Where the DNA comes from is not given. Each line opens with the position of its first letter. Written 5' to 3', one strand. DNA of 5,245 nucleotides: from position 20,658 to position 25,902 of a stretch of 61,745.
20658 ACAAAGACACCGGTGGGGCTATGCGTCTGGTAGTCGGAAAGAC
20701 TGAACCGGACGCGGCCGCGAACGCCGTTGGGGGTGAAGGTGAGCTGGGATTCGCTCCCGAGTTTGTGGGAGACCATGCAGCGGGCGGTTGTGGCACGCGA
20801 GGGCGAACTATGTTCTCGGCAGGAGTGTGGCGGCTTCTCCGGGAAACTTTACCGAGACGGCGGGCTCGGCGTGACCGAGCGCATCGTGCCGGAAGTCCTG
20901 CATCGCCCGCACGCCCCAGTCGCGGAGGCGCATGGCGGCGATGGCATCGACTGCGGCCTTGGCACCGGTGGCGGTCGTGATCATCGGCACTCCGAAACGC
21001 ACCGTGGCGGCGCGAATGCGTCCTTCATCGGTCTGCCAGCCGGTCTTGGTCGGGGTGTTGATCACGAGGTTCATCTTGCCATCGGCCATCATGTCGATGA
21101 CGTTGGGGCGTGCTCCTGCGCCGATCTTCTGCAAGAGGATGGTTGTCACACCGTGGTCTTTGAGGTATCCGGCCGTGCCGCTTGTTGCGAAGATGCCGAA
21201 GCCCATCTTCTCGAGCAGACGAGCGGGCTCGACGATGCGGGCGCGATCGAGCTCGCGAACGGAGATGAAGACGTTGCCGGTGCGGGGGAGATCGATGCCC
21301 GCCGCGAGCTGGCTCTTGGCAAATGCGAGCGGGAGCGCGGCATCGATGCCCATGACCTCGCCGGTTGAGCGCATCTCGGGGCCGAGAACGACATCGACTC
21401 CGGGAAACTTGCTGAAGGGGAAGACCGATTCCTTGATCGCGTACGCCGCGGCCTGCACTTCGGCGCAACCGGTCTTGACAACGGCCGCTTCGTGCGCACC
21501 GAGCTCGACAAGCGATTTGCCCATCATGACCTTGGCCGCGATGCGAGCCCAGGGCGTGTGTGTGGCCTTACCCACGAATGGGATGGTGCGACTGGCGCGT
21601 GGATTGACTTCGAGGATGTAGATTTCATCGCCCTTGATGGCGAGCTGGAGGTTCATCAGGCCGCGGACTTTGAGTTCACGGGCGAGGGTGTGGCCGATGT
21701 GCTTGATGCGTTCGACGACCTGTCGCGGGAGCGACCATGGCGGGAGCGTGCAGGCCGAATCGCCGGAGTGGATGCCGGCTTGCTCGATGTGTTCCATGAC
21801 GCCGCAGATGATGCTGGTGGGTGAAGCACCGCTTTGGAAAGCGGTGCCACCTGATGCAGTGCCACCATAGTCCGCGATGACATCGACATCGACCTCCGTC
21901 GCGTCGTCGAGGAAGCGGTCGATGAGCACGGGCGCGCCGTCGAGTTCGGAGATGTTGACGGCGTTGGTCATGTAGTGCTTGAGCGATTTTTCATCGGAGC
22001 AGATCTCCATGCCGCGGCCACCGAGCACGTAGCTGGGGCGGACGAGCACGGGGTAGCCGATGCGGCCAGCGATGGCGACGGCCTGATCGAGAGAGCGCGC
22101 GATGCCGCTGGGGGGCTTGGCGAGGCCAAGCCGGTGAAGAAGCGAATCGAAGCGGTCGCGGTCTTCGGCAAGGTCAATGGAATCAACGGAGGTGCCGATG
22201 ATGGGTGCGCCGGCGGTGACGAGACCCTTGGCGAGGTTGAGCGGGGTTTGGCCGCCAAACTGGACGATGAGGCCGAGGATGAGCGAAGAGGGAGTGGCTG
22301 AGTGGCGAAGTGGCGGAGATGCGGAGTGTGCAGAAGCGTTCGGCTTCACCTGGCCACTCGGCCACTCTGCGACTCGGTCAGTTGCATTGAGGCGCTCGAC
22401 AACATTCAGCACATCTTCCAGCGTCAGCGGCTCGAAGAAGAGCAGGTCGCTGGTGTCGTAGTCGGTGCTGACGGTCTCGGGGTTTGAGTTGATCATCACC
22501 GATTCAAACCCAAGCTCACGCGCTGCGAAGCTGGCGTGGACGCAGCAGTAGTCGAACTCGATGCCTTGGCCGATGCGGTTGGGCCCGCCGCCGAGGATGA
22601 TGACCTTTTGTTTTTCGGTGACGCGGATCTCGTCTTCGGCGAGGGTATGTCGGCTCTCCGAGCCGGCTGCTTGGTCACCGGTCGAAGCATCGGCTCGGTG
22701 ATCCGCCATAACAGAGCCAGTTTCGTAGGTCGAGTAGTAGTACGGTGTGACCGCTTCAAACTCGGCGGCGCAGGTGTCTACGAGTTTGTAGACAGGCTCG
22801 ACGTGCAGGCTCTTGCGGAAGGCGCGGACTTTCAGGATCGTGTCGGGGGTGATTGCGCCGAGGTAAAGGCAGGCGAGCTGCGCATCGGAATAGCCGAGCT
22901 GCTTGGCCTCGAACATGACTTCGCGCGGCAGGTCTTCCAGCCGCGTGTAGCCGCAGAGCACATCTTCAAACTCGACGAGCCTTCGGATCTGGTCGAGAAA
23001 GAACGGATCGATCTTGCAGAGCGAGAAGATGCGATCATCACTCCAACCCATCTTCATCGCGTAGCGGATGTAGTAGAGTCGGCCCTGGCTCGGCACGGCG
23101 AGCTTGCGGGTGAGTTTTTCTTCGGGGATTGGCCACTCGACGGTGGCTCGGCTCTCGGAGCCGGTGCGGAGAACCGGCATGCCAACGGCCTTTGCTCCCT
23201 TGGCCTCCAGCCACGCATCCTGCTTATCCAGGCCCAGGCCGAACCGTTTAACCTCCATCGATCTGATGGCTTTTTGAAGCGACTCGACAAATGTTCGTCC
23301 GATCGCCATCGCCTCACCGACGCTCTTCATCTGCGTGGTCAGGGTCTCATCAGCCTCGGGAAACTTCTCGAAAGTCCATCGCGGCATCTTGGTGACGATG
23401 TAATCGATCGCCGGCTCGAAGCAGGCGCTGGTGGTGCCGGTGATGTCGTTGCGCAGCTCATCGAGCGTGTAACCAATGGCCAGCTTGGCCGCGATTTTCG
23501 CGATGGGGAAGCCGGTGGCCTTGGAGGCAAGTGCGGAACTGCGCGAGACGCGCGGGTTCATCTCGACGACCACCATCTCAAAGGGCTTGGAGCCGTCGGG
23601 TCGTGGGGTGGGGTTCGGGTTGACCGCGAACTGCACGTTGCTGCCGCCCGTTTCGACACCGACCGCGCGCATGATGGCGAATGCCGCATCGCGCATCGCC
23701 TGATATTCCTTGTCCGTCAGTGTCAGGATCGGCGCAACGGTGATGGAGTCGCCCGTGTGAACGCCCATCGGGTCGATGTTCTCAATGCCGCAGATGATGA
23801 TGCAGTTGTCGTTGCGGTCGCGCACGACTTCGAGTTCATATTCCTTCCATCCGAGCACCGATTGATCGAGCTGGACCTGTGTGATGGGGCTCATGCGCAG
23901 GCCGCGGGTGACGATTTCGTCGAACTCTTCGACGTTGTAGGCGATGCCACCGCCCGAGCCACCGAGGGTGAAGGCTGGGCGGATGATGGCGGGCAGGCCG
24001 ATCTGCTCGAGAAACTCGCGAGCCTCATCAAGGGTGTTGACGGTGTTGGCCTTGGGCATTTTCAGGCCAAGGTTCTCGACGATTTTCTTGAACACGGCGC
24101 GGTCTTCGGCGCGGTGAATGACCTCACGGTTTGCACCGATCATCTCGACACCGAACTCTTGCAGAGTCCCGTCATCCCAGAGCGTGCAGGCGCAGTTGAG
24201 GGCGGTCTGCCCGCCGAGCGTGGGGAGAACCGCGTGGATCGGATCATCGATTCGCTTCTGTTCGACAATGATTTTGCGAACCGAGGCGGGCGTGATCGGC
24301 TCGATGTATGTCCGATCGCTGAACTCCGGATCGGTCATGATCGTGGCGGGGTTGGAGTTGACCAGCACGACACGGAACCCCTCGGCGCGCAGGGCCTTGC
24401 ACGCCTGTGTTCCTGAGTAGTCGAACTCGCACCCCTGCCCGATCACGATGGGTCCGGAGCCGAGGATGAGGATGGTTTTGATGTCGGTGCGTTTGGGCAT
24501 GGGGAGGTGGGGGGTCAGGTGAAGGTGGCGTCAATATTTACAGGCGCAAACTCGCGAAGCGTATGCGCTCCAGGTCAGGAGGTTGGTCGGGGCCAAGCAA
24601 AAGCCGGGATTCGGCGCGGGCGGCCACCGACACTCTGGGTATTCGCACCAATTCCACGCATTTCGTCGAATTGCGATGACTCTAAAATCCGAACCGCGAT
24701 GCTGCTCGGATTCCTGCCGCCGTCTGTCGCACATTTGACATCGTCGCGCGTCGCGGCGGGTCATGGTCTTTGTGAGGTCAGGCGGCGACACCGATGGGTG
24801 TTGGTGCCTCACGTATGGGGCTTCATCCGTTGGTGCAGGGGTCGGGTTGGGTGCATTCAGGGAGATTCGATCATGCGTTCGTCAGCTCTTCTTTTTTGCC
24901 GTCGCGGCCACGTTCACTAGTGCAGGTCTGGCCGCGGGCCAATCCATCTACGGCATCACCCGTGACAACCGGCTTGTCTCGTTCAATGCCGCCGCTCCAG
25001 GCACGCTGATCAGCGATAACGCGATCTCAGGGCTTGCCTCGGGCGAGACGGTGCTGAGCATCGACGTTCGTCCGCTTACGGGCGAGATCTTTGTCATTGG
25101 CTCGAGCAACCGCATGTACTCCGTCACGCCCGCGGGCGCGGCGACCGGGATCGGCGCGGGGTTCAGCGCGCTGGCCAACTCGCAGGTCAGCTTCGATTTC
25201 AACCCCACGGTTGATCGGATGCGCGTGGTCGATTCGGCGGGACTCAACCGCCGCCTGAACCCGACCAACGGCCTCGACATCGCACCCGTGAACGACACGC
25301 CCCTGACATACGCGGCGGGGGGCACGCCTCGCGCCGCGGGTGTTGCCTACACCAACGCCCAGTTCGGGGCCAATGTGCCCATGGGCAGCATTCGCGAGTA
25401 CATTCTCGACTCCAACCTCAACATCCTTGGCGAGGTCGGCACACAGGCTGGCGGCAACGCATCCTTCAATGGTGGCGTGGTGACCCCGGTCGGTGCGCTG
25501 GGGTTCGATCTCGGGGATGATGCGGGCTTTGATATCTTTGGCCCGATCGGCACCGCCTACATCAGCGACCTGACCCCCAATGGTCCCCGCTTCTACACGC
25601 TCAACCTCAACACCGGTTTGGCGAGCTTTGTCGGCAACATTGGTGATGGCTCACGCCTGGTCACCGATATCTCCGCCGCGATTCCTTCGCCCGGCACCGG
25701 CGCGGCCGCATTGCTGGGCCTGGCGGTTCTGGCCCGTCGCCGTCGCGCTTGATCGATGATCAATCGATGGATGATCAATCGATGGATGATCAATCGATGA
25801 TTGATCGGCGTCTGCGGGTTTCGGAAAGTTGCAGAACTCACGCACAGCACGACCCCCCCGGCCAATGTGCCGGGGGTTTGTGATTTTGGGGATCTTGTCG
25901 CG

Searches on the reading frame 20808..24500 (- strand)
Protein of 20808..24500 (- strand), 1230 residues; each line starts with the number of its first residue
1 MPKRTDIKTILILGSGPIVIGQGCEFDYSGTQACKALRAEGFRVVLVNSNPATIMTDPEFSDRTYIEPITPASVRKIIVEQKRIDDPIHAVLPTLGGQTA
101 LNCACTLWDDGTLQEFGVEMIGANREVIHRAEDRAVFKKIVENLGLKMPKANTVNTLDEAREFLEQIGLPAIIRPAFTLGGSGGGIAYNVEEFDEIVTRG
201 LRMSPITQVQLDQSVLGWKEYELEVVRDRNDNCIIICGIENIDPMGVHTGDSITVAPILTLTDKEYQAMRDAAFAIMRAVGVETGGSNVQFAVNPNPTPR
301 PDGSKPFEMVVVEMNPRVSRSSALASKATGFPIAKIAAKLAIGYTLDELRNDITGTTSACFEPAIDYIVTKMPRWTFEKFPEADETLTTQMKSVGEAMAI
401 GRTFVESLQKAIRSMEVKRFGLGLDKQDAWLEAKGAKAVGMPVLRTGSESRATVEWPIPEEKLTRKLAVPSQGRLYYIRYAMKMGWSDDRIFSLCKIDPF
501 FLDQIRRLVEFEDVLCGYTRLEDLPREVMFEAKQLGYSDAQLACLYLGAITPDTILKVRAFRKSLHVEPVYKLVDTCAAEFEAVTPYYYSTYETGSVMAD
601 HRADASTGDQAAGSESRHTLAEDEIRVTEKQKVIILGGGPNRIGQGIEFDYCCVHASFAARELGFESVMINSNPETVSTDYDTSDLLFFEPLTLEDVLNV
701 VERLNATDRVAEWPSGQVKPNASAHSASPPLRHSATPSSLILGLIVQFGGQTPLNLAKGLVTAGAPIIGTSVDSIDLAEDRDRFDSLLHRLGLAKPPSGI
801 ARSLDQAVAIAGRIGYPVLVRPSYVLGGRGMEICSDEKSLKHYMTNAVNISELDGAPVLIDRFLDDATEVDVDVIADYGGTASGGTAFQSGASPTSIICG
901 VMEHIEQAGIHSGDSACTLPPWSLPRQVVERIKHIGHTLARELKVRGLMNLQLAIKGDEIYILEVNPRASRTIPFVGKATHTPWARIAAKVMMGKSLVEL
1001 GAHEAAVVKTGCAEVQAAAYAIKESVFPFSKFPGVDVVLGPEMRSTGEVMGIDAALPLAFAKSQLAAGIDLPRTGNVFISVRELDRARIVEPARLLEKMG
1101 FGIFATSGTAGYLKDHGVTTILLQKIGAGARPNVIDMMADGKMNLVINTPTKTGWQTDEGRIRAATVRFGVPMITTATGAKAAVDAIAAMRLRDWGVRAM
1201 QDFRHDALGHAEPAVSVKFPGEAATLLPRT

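Call 59: search_protein_families(library=pfam, proteins=[window:20808-24500:-], max_evalue=0.0001)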
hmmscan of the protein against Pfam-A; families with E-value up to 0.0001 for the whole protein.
window:20808-24500:- (1230 aa): 8 families
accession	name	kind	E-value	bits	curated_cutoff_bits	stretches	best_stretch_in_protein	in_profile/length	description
PF02786.22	CPSase_L_D2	-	3.4e-96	321.2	19.8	2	133-348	1-210/211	Carbamoyl-phosphate synthase L chain, ATP binding domain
PF25596.1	CPSase_L_D1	-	1.1e-83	277.3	27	2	7-129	2-117/118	Carbamoyl phosphate synthase preATP-grasp domain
PF02787.25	CPSase_L_D3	-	1.3e-22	80.1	26.6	1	466-545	2-79/80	Carbamoyl-phosphate synthetase large chain, oligomerisation domain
PF02142.27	MGS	-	9.2e-19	67.8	24.1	1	1089-1175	2-94/94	MGS-like domain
PF02222.28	ATP-grasp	-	7.4e-11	42.5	27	1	787-969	2-163/179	ATP-grasp domain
PF07478.18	Dala_Dala_lig_C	-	1.8e-07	31.3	24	1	808-967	29-174/204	D-ala D-ala ligase C-terminus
PF15632.11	ATPgrasp_Ter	-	5.8e-06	26.6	29.1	1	935-977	52-94/131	ATP-grasp in the biosynthetic pathway with Ter operon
PF13549.11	ATP-grasp_5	-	2.6e-05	24.1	27.6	0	785-820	16-51/221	ATP-grasp domain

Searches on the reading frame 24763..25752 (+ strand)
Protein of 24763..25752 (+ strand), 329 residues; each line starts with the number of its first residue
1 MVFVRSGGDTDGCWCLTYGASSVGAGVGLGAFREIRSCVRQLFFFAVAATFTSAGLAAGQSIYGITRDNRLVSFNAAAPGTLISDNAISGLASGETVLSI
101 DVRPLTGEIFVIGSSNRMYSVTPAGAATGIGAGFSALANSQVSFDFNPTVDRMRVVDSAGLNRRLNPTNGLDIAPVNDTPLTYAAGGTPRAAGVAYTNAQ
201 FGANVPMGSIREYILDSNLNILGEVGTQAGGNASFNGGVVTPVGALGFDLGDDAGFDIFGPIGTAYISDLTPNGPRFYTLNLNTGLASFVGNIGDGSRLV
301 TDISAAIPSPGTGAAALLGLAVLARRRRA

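Call 59: search_protein_families(library=pfam, proteins=[window:24763-25752:+], max_evalue=0.0001)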
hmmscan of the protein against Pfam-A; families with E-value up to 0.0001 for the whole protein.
window:24763-25752:+ (329 aa): 1 family
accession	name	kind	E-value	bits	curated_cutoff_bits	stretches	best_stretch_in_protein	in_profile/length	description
PF14339.12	DUF4394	-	3.1e-47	161.3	29.6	1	70-303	1-229/230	Domain of unknown function (DUF4394)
